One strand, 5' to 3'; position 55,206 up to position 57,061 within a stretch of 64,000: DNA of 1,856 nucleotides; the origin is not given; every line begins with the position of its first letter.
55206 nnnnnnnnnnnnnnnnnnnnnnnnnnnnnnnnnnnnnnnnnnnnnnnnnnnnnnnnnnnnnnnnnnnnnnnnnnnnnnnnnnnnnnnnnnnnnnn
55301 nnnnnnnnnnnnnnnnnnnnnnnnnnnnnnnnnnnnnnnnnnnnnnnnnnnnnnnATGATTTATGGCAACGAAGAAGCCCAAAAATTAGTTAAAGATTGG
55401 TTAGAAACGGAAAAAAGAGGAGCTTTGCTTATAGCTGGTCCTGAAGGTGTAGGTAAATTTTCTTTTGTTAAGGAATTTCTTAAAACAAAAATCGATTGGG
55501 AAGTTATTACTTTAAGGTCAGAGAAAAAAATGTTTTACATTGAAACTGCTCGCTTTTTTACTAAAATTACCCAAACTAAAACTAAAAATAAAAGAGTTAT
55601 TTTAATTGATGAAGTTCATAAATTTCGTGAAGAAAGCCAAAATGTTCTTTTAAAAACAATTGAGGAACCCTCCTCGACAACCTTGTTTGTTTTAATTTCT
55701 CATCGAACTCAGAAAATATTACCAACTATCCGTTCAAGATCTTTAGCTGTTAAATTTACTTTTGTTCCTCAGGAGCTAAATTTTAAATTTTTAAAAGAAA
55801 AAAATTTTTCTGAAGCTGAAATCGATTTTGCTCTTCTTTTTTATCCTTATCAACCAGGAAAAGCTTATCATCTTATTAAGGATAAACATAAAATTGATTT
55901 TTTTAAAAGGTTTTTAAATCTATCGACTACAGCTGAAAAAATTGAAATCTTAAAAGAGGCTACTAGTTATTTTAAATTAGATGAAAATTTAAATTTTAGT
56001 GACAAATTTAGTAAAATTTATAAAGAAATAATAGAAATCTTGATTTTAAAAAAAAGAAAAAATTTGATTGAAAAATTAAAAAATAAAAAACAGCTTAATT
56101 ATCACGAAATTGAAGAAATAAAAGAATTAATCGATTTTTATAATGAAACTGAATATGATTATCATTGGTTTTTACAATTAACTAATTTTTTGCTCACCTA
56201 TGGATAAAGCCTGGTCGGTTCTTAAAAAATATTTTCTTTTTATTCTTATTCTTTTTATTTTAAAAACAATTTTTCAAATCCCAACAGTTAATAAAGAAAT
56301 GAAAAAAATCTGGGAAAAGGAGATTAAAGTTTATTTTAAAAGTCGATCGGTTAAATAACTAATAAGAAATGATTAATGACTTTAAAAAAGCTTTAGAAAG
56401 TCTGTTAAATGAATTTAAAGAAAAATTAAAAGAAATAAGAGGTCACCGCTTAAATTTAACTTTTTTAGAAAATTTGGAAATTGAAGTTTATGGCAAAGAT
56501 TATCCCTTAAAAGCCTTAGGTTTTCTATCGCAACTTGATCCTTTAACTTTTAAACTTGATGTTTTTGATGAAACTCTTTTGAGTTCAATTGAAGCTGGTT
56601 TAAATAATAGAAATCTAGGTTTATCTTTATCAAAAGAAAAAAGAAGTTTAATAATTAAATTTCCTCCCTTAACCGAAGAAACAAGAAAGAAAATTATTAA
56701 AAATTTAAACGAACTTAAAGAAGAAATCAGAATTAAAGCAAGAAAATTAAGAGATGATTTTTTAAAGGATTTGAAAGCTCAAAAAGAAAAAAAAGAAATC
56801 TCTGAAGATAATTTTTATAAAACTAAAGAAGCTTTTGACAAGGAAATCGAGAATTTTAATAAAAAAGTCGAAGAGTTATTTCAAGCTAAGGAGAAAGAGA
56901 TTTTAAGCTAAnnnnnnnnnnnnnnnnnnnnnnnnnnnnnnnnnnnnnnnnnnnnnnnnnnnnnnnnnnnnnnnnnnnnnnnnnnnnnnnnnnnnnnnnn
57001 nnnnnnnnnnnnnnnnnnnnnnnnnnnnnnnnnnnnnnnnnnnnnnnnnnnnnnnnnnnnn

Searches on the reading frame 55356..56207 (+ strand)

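Call 43: search_protein_families(library=pfam, proteins=[window:55356-56207:+], max_evalue=0.001)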
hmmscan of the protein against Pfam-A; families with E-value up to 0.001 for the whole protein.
window:55356-56207:+ (283 aa): 6 families
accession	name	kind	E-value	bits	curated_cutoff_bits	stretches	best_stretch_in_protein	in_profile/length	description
PF13177.12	DNA_pol3_delta2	-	1.6e-19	70.9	27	1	50-135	71-158/161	DNA polymerase III, delta subunit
PF00004.35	AAA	-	6.6e-12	46.5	21.2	1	24-128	1-122/131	ATPase family associated with various cellular activities (AAA)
PF13191.12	AAA_16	-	7e-06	27.1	32.6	0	73-112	126-166/167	AAA ATPase domain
PF13173.12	AAA_14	-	1.7e-05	25.3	27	1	21-95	2-79/129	AAA domain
PF07728.20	AAA_5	-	0.00058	20.3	22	0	24-104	2-92/139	AAA domain (dynein-related subfamily)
PF13401.12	AAA_22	-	0.00086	20.1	27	0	76-104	84-109/130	AAA domain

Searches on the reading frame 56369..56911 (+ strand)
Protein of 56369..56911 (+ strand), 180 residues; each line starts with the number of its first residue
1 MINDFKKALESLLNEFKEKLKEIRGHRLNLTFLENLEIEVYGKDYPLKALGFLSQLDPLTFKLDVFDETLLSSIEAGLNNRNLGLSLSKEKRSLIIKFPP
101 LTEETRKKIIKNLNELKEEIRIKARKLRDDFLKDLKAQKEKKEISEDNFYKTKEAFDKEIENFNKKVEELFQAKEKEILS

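Call 44: search_protein_families(library=pfam, proteins=[window:56369-56911:+], max_evalue=0.001)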
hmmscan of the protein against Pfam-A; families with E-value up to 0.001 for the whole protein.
window:56369-56911:+ (180 aa): 1 family
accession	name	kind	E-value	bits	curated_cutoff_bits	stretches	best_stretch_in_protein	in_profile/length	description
PF01765.24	RRF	-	1.2e-38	133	29.7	1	16-179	1-164/164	Ribosome recycling factor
